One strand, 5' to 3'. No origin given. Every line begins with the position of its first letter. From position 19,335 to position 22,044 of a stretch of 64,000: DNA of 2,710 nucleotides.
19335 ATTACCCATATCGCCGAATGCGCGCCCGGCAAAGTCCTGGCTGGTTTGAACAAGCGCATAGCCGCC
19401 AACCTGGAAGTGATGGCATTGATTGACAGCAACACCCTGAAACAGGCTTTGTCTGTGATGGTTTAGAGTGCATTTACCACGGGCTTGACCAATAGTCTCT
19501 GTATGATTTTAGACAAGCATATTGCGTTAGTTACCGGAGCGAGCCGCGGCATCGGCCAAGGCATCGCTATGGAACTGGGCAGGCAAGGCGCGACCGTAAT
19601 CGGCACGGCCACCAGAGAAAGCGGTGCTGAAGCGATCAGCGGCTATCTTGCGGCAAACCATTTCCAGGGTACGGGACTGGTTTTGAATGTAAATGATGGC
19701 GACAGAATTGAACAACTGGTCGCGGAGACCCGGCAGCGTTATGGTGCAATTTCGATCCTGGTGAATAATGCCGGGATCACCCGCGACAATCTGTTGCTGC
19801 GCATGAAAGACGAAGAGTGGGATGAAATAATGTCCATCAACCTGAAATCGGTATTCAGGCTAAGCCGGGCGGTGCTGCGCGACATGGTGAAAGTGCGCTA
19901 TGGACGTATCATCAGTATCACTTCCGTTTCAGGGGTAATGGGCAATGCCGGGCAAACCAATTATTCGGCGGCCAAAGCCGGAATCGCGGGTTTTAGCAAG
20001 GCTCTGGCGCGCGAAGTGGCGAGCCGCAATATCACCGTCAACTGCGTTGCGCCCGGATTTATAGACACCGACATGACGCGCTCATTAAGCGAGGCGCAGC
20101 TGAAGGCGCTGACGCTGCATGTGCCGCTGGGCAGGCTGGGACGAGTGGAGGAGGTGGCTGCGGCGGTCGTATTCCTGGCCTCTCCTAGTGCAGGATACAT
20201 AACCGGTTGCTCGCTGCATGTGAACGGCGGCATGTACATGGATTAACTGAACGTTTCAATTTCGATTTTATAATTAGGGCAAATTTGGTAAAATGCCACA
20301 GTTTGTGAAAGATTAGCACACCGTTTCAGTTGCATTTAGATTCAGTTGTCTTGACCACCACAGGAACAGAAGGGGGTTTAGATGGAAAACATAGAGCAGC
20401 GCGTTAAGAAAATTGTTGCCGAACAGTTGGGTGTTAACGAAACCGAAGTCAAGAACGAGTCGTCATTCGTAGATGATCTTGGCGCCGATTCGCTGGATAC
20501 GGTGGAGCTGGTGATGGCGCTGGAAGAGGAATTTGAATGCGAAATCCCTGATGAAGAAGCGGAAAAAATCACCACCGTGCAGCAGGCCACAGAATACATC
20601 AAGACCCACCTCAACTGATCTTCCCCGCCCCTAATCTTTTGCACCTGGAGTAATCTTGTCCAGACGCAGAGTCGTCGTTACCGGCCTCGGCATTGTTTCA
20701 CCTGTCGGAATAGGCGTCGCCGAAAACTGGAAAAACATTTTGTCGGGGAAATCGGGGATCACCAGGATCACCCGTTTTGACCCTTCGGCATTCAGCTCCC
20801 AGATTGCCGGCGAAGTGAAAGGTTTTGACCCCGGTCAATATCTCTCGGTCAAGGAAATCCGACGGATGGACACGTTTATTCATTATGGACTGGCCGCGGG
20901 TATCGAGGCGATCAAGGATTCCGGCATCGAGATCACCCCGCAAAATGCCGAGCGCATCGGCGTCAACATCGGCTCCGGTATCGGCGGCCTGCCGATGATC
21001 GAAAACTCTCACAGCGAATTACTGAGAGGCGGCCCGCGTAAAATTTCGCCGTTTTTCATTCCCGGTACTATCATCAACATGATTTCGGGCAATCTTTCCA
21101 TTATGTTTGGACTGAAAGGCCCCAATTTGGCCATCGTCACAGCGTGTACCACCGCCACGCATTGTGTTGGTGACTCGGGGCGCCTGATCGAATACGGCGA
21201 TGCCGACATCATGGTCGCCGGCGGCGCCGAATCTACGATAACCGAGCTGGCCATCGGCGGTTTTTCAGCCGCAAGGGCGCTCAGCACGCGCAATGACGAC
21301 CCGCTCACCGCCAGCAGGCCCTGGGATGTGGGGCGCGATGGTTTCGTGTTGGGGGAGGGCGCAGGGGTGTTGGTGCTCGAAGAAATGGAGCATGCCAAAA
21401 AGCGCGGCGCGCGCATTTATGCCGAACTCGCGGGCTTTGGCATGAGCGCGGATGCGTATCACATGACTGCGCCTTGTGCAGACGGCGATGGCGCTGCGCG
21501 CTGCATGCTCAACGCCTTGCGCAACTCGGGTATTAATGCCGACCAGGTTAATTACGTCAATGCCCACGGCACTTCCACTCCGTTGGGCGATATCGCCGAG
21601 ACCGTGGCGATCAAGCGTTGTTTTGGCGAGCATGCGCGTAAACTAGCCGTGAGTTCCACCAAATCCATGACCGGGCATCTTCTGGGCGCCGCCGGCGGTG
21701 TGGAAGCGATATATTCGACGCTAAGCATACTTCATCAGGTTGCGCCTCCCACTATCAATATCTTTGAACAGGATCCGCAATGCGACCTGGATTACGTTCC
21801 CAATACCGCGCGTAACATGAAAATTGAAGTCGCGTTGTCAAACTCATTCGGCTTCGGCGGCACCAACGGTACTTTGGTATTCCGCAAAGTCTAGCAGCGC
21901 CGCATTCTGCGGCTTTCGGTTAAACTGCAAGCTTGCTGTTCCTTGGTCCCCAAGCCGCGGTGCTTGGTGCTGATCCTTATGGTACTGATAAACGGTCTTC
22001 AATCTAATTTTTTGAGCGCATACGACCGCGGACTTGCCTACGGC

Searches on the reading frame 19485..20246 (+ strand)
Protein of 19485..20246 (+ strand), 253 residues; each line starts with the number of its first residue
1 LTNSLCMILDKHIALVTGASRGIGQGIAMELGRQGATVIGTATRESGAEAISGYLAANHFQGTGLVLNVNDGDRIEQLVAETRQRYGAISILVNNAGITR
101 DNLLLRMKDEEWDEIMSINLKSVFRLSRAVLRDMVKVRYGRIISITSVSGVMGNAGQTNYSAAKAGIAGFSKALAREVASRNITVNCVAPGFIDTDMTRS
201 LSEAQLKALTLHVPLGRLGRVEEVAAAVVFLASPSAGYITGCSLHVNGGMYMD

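Call 73: search_protein_families(library=pfam, proteins=[window:19485-20246:+], max_evalue=0.001)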
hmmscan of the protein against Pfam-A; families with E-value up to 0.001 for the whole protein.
window:19485-20246:+ (253 aa): 4 families
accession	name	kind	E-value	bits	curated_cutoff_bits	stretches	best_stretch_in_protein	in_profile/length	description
PF13561.12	adh_short_C2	-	3e-62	210.7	27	1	18-250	1-235/236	Enoyl-(Acyl carrier protein) reductase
PF00106.31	adh_short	-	4.4e-60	203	26.6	1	13-204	2-193/195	short chain dehydrogenase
PF08659.16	KR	-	5.1e-19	69.3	22.6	1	15-185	4-170/180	KR domain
PF23441.1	SDR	-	3.1e-05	23.9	27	1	139-252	139-257/258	SDR-like rossmann domain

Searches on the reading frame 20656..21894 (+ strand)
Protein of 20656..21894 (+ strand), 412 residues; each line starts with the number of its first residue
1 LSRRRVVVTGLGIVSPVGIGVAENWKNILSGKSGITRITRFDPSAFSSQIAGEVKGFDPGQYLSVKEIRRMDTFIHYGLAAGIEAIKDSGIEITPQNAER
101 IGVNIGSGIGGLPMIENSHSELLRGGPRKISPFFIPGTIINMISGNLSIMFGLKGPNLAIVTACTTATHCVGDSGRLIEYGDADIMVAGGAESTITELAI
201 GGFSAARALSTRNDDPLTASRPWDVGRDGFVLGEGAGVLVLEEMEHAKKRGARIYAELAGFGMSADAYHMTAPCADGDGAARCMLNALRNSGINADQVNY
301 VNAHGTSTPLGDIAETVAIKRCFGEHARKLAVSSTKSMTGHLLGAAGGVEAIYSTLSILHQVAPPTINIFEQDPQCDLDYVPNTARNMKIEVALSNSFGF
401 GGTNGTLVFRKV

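Call 73: search_protein_families(library=pfam, proteins=[window:20656-21894:+], max_evalue=0.001)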
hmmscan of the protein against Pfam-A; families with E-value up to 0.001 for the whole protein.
window:20656-21894:+ (412 aa): 2 families
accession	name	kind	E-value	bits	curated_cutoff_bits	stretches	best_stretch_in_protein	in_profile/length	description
PF00109.32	ketoacyl-synt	-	5.8e-61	206.7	20.8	1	4-247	2-252/252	Beta-ketoacyl synthase, N-terminal domain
PF02801.28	Ketoacyl-synt_C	-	4.8e-39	133.5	20.8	1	255-369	1-118/119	Beta-ketoacyl synthase, C-terminal domain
